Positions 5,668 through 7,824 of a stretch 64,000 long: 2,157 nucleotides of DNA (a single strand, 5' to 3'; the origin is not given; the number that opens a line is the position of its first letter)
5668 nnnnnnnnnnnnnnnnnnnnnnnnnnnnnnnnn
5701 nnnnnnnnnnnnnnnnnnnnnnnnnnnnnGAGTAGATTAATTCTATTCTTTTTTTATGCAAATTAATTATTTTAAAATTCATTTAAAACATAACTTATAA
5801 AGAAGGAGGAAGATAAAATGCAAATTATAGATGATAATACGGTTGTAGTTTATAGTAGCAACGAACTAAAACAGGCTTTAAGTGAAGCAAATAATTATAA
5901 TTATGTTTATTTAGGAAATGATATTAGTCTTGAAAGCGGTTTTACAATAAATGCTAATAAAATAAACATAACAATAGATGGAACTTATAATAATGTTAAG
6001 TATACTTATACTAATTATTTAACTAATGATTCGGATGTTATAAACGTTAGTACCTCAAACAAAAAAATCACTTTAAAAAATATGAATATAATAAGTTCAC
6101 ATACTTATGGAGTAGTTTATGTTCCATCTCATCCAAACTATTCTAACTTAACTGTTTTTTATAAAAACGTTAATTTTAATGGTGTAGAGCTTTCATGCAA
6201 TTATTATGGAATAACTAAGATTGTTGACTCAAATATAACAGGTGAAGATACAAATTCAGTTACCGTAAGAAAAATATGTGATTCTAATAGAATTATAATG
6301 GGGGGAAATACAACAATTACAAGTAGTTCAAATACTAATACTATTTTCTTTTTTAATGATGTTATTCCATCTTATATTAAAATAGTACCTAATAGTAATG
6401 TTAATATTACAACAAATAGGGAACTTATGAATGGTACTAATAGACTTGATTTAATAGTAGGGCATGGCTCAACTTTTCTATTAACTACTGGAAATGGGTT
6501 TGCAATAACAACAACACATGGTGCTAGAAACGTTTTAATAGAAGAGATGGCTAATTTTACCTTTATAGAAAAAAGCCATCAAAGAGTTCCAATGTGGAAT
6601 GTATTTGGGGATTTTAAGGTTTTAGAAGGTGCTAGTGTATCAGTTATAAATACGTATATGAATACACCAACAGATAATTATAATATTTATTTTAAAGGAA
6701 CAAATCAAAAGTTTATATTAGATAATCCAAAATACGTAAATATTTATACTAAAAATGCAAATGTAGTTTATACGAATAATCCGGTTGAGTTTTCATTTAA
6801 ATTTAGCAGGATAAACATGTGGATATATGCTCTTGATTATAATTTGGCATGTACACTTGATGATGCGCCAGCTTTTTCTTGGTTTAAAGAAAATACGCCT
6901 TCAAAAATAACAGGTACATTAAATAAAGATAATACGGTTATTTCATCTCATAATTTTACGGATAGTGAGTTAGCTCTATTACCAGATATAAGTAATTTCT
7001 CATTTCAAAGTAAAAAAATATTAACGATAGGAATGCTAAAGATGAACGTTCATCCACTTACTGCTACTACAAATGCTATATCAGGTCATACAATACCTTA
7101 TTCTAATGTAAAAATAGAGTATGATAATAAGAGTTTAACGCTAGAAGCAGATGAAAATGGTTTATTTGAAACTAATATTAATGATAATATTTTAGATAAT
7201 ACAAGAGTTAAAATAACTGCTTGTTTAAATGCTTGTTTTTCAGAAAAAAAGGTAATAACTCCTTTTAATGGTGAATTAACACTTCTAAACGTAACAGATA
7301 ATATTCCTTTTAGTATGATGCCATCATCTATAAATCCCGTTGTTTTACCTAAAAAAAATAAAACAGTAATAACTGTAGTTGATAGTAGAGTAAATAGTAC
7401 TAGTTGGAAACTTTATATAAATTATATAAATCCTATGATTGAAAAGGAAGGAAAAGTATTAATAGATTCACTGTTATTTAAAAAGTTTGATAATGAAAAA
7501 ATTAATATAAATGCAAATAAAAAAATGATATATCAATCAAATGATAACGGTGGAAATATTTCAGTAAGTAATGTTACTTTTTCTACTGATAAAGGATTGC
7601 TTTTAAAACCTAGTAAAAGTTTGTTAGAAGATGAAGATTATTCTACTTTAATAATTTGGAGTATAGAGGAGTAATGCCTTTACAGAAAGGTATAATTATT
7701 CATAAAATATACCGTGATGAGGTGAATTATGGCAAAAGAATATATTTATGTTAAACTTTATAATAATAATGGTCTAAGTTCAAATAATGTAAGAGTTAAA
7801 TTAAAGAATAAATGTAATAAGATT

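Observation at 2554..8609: Putative spore-surface glycoprotein locus: TPR-glycosyltransferase next to divergent collagen-like/C1q-fold genes, a giant beta-helix protein and a Cna-B protein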

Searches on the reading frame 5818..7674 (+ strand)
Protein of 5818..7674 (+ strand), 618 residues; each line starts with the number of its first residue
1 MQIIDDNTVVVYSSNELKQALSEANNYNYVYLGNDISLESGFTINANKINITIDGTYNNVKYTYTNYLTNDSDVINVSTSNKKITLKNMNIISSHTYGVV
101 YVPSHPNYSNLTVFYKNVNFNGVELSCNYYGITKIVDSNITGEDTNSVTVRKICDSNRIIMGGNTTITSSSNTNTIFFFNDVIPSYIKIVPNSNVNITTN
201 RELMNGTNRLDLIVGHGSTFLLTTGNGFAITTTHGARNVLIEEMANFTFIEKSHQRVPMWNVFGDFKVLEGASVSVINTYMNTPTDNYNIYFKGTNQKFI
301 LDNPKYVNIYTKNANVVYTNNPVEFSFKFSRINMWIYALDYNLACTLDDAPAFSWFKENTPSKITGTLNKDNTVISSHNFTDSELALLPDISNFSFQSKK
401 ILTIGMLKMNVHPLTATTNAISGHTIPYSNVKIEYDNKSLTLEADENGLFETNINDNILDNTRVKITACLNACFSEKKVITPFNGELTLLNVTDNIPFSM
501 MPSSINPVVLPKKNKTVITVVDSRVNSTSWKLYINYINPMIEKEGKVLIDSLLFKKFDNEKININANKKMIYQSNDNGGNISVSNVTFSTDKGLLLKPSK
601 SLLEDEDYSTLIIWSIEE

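Call 3: search_protein_families(library=pfam, proteins=[window:5818-7674:+], max_evalue=0.1)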
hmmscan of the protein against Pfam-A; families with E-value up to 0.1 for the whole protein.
window:5818-7674:+ (618 aa): 1 family
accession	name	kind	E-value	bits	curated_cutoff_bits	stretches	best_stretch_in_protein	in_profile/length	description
PF17936.7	Big_6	-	0.005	17.5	27.6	1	413-468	9-66/83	Bacterial Ig domain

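Call 4: search_protein_families(library=ncbifam, proteins=[window:5818-7674:+], max_evalue=0.1)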
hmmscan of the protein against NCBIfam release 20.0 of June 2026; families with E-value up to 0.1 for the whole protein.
window:5818-7674:+ (618 aa): 0 families

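Call 5: search_protein_families(library=phrogs, proteins=[window:5818-7674:+], max_evalue=0.01)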
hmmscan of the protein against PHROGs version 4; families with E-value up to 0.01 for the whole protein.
window:5818-7674:+ (618 aa): 0 families

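Call 9: search_solved_structures(query=window:5818-7674:+, max_evalue=1)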
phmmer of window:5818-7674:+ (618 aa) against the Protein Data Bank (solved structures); distinct sequences matched with E-value up to 1: 9.
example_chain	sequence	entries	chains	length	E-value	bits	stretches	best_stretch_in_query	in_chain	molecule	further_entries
7ov8_A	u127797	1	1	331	0.013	17.2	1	152-293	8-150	Tartrate-resistant acid phosphatase type 5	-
1ute_A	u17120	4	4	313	0.052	15.3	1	195-293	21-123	PROTEIN (II PURPLE ACID PHOSPHATASE) | Tartrate-resistant acid phosphatase type 5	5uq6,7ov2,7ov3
1qfc_A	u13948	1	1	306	0.085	14.6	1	195-294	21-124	PROTEIN (PURPLE ACID PHOSPHATASE)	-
1qhw_A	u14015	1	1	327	0.096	14.4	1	195-294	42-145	PROTEIN (PURPLE ACID PHOSPHATASE)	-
2bq8_X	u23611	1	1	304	0.26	13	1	195-294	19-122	TARTRATE-RESISTANT ACID PHOSPHATASE TYPE 5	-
1war_A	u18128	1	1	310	0.27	12.9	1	195-294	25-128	HUMAN PURPLE ACID PHOSPHATASE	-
3lp9_A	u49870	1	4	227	0.29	12.8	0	138-199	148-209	LS-24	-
5vt2_A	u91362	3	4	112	0.5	12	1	455-519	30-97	Growth/differentiation factor 15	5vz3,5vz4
6q2j_A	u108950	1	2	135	0.82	11.3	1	455-519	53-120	Growth/differentiation factor 15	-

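Call 10: find_homologous_proteins(query=window:5818-7674:+)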
Query window:5818-7674:+ (618 aa): 1015 proteins with E <= 0.001 among 8000 candidates; the best 120 are listed.
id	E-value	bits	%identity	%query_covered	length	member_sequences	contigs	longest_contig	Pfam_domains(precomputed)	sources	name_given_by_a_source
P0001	0.0e+0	1347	100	100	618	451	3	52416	-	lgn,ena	-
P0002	0.0e+0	1147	83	100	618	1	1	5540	-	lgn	-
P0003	0.0e+0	1099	80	100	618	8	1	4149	-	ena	-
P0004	0.0e+0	1094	80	100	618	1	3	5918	-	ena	-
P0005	0.0e+0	1094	79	100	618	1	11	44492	-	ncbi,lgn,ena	-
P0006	0.0e+0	1093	80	100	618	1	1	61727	-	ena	-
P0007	0.0e+0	1092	79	100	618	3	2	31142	-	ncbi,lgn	-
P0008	0.0e+0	1092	79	100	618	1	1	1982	-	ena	-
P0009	0.0e+0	1083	78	100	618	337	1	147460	-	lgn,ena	-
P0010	0.0e+0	1080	79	100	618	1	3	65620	-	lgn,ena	-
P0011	0.0e+0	1079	78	99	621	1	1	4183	-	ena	-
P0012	0.0e+0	1078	78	100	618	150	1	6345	-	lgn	-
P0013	0.0e+0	1078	78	100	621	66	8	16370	-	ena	-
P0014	0.0e+0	1078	79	100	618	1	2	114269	-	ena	-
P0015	0.0e+0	1078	78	100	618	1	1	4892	-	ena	-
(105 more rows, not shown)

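Call 12: find_related_loci(query=window:5818-7674:+, collection=genome_contigs, flank=10000)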
Query window:5818-7674:+ (618 aa) in genome_contigs; peptide patterns used: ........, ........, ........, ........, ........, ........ (x = any residue, [..] = any of these).
117 stretches matched a pattern; 71 encode a relative of the query (tblastn E <= 1e-3); 70 distinct loci.
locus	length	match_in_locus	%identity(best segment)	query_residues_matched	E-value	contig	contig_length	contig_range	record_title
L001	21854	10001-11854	97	1-618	0e+0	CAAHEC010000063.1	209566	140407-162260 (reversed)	MAG TPA_asm: Bacilli bacterium, isolate HGM10828, WGS project CAAHEC010000000 data, contig: SRS820626_38_k75_98209, whol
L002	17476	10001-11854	79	1-618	0e+0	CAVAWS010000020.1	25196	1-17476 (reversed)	Paratractidigestivibacter sp. isolate G02643-L1_cleanbin_000022 genome assembly, contig: Spades_G02643-L1_contig_647, wh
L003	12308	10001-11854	78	1-618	0e+0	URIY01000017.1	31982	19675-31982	uncultured Tenericutes bacterium isolate UMGS1045 genome assembly, contig: NODE_946_length_31982_cov_14.744699, whole ge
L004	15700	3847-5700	78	1-618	0e+0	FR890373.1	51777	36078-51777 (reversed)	Clostridium sp. CAG:417 genomic scaffold, scf32, whole genome shotgun sequence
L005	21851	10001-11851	77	1-617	0e+0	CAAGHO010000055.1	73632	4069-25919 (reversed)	MAG TPA_asm: Bacilli bacterium, isolate HGM10839, WGS project CAAGHO010000000 data, contig: SRS476276_12_k119_210728, wh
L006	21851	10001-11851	77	1-617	0e+0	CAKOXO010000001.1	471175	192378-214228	MAG: uncultured Bacilli bacterium isolate REFINED_METABAT215_TOP10_CONTIGS_1500_ASSEMBLY_K77_MERGED__Hadza_MoBio_hadza-E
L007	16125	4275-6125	77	1-617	0e+0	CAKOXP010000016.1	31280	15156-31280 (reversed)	MAG: uncultured Bacilli bacterium isolate REFINED_METABAT215_TOP10_CONTIGS_1500_ASSEMBLY_K77_MERGED__Hadza_MoBio_C-REDO_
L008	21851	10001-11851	77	1-617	0e+0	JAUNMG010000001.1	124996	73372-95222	MAG: bacterium isolate S31M_St_34 NODE_14_length_124996_cov_10.378427, whole genome shotgun sequence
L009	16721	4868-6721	77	1-617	0e+0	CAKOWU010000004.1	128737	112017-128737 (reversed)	MAG: uncultured Bacilli bacterium isolate REFINED_METABAT215_TOP10_CONTIGS_1500_ASSEMBLY_K77_MERGED__Hadza_MoBio_hadza-E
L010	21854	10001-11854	77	1-618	0e+0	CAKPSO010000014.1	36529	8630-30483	MAG: uncultured Bacilli bacterium isolate REFINED_METABAT215_TOP10_CONTIGS_1500_ASSEMBLY_K77_MERGED__Hadza_MoBio_hadza-I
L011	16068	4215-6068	75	1-618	0e+0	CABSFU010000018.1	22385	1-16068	MAG TPA_asm: uncultured Bacillales bacterium isolate MGYG-HGUT-02248 genome assembly, contig: GUT_GENOME139761_18, whole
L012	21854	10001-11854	78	1-618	0e+0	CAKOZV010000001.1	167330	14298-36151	MAG: uncultured Bacilli bacterium isolate REFINED_METABAT215_TOP10_CONTIGS_1500_ASSEMBLY_K77_MERGED__Hadza_MoBio_hadza-E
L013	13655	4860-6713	78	1-618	0e+0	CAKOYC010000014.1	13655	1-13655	MAG: uncultured Bacilli bacterium isolate REFINED_METABAT215_TOP10_CONTIGS_1500_ASSEMBLY_K77_MERGED__Hadza_MoBio_hadza-A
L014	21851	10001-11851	76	1-617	0e+0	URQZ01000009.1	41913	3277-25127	uncultured Tenericutes bacterium isolate UMGS1271 genome assembly, contig: NODE_295_length_41913_cov_8.490396, whole gen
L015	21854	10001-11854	78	1-618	0e+0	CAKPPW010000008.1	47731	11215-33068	MAG: uncultured Bacilli bacterium isolate REFINED_METABAT215_TOP10_CONTIGS_1500_ASSEMBLY_K77_MERGED__Hadza_MoBio_C-REDO_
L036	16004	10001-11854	74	1-618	0e+0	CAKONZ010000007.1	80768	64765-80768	MAG: uncultured Bacilli bacterium isolate REFINED_METABAT215_TOP10_CONTIGS_1500_ASSEMBLY_K77_MERGED__Hadza_MoBio_hadza-I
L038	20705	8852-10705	74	1-618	0e+0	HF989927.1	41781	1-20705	Acholeplasma sp. CAG:878 genomic scaffold, scf200, whole genome shotgun sequence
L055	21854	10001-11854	73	1-618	0e+0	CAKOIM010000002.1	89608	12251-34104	MAG: uncultured Bacilli bacterium isolate REFINED_METABAT215_TOP10_CONTIGS_1500_ASSEMBLY_K77_MERGED__Hadza_MoBio_hadza-A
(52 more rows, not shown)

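Call 13: find_encoding_contigs(protein=window:5818-7674:+, flank=10000, max_places=3)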
Protein window:5818-7674:+ (618 aa): 4 contigs read that carry it; 1 place shown.
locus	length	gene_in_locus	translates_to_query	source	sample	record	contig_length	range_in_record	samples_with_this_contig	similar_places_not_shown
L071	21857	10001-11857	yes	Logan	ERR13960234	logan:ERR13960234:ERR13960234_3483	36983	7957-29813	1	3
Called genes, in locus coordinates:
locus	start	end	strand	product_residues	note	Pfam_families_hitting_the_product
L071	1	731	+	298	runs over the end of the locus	PF24585:YunG, PF03167:UDG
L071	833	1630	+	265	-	PF07501:G5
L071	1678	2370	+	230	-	PF17774:YlmH_RBD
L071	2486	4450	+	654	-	PF01554:MatE, PF13189:Cytidylate_kin2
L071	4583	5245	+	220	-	-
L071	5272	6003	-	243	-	PF01177:Asp_Glu_race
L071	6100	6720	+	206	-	PF02525:Flavodoxin_2 (weak), PF03358:FMN_red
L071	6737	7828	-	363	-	PF00535:Glycos_transf_2, PF07719:TPR_2 (faint)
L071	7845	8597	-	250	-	-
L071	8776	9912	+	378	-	PF01391:Collagen, PF18573:BclA_C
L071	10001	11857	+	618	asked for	-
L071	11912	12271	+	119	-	-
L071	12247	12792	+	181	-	-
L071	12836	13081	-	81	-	-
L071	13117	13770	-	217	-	-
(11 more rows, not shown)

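Call 37: search_protein_representatives(protein=window:5818-7674:+)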
Query: 618 residues. Proteins with E-value up to 0.001 (for the whole library): 405; up to 1e-10: 281; up to 1e-30: 107. The best 150 are listed.
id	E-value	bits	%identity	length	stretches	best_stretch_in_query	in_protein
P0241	0.0e+00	1015.9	74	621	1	1-618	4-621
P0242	4.5e-184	629.7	51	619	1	1-617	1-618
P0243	4.2e-163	560.4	45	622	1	1-618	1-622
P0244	8.0e-154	529.8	46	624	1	1-618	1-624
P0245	8.7e-130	450.4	42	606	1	1-616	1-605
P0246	1.0e-124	433.7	57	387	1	1-385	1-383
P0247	3.1e-119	415.6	40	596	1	1-617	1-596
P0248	1.1e-118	413.8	67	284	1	334-618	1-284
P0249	4.9e-111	388.5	63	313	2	44-241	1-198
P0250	1.0e-110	387.5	37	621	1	1-618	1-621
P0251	5.4e-108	378.5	38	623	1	1-618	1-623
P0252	4.6e-106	372.1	37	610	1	1-617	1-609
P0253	3.9e-102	359.1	43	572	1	9-616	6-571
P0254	8.3e-93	328.3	43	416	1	204-612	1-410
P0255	1.4e-92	327.6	65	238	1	393-618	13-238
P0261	1.0e-71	258.6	32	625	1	1-618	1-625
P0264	1.0e-68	248.8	30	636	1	1-616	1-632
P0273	2.6e-59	217.7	28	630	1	2-616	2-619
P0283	1.3e-55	205.5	29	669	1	5-616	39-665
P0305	2.9e-44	168.0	26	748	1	4-616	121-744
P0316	3.5e-39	151.3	26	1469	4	6-175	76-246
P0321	3.4e-37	144.7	25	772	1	5-616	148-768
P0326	3.4e-36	141.4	27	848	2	284-617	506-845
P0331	2.0e-35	138.9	26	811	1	3-616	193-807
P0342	5.1e-32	127.6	24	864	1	2-601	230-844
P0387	2.6e-26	108.7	23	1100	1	4-596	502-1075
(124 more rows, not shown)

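Call 38: list_cluster_members(proteins=[P0245, P0250, P0261, P0264, P0283, P0305, P0316, P0326, P0342, P0387])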
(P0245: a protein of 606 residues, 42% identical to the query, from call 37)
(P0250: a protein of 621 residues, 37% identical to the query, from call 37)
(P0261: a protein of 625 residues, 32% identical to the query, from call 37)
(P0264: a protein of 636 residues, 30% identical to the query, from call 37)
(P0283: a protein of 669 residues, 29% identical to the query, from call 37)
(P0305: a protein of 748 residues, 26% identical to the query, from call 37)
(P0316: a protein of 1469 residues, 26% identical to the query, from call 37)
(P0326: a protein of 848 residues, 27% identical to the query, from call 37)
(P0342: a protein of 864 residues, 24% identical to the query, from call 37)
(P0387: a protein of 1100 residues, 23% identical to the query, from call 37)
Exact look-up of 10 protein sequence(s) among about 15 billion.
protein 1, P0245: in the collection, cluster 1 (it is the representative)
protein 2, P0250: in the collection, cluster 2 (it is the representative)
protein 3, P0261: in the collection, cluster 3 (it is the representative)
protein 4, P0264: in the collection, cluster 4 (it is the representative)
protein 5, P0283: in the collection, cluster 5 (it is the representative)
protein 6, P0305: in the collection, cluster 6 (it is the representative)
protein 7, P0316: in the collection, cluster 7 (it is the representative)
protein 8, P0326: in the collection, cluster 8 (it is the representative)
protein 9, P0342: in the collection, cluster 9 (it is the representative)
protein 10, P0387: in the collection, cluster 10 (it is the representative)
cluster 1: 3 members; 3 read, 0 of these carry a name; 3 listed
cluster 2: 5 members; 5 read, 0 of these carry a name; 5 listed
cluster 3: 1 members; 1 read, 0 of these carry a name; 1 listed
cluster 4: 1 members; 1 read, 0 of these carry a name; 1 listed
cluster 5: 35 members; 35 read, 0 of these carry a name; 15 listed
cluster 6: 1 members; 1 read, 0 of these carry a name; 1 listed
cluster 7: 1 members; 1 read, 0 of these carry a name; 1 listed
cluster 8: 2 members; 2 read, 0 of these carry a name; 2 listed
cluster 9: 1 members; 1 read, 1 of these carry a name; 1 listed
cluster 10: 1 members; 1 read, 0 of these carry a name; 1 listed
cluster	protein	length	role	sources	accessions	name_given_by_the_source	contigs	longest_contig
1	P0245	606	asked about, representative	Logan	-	-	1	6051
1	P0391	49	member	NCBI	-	-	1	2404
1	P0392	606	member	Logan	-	-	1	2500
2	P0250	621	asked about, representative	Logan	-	-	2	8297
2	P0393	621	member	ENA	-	-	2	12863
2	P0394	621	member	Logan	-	-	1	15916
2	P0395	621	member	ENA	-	-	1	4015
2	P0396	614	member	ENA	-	-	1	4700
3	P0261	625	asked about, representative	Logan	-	-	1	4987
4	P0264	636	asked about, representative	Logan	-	-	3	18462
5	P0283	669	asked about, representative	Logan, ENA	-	-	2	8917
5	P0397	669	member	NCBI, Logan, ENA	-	-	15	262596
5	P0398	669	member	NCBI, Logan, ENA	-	-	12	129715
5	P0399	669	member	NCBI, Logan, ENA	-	-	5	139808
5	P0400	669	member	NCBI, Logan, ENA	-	-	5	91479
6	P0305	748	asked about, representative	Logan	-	-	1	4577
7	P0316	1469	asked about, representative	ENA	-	-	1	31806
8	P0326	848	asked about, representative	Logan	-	-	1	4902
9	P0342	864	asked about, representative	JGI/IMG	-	hypothetical protein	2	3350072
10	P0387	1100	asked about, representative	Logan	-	-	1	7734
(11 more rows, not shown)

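Call 39: predict_structure(alignment_id=A1)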
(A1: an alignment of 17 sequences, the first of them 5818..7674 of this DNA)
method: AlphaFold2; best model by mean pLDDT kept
length: 618 residues; sequences in the alignment: 17
mean_pLDDT: 59.0   pTM: 0.59
mean pLDDT of the five models: 59.0, 52.9, 48.5, 48.1, 43.2
residues with pLDDT >= 90: 90; 70-90: 155; 50-70: 126; < 50: 247
segments of 3 or more residues with pLDDT < 50: 229-232, 281-285, 331-359, 385-419, 456-464, 471-618
pLDDT, mean of each block of 10 residues (from residue 1): 94 93 87 91 81 94 84 60 89 78 56 91 79 92 73 81 91 66 79 89 66 89 63 69 84 60 86 72 56 84 70 60 78 37 31 35 69 64 44 26 30 32 54 61 55 47 51 34 23 22 24 28 37 33 30 24 27 37 28 28 29 27
secondary structure, 60 per line:
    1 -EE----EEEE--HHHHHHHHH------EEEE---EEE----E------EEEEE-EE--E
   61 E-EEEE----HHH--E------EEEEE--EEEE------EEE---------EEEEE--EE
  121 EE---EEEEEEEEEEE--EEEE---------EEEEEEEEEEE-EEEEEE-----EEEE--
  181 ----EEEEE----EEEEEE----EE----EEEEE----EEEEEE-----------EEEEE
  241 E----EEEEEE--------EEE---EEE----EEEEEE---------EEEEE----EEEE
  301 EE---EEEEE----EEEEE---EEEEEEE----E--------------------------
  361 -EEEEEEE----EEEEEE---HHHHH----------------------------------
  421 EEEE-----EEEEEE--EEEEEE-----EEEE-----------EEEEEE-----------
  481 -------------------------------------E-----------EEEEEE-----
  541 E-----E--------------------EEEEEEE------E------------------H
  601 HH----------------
elements in order: E8-11 H14-22 E29-32 E36-38 E50-54 E63-66 E83-87 E90-93 E100-102 E112-116 E119-122 E126-136 E139-142 E152-162 E164-169 E175-178 E185-189 E194-199 E210-214 E219-224 E236-241 E246-251 E260-262 E266-268 E273-278 E288-292 E297-302 E306-310 E315-319 E323-329 E362-368 E373-378 H382-386 E421-424 E430-435 E438-443 E449-452 E464-469 E530-535 E568-574
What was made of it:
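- Checked: The C-terminal half is poorly modelled; mean pLDDT is 59 (call 39).
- The C-terminal half of the B618 model is unreliable (call 39).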
